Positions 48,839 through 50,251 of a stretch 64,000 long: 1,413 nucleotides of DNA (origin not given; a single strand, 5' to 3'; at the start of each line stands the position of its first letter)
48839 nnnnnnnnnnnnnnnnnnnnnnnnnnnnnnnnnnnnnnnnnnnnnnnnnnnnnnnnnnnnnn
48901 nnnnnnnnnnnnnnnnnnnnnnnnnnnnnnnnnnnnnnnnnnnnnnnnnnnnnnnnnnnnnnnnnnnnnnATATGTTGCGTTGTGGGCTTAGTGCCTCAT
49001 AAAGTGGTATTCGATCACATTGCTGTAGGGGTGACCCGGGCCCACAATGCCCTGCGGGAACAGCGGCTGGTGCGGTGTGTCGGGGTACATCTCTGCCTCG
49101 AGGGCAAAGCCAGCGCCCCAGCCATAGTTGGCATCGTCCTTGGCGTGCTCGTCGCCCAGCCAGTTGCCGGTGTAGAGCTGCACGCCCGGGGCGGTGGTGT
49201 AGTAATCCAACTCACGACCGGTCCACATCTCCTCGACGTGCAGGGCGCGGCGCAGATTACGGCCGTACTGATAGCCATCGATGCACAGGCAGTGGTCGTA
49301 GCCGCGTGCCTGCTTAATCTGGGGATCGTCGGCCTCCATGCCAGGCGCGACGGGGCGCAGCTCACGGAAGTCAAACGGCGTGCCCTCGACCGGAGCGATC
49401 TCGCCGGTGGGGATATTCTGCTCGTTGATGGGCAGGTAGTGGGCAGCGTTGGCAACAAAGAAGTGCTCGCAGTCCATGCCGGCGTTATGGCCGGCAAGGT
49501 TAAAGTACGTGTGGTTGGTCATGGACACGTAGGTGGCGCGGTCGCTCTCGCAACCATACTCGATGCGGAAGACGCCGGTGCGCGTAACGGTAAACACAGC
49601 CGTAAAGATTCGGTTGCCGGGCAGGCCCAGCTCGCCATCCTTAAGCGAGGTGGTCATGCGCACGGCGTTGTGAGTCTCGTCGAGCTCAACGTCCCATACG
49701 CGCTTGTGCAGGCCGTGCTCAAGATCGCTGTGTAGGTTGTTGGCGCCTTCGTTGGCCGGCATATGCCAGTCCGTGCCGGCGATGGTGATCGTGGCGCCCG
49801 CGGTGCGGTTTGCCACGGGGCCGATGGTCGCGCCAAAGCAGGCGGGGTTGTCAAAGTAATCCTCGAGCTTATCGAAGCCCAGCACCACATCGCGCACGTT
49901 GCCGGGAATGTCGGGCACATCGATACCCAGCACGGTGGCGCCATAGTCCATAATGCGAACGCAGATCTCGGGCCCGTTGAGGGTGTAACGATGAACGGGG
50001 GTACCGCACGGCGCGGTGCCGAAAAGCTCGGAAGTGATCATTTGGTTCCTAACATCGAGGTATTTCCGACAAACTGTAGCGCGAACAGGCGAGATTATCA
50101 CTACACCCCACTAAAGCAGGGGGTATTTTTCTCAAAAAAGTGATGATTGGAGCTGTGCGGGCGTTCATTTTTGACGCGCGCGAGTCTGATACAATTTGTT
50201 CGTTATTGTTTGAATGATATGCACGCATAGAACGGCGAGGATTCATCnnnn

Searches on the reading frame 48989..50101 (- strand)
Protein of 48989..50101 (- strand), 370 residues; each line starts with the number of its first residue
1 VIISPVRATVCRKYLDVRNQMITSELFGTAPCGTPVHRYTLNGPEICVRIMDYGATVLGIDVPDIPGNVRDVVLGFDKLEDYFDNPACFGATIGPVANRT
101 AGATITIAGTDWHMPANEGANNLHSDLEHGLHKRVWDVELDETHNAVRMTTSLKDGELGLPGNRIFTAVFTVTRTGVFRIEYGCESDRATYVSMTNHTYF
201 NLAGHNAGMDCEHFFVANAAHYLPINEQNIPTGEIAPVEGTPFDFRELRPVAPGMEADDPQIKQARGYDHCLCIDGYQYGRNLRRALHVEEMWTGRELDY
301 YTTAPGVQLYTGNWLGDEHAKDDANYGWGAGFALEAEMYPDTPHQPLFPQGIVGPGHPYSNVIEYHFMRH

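Call 44: search_protein_families(library=pfam, proteins=[window:48989-50101:-], max_evalue=0.001)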
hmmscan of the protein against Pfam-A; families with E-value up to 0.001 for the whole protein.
window:48989-50101:- (370 aa): 1 family
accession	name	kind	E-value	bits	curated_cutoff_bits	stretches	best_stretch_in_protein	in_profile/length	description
PF01263.26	Aldose_epim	-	3.4e-63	214.3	27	1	38-365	2-298/299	Aldose 1-epimerase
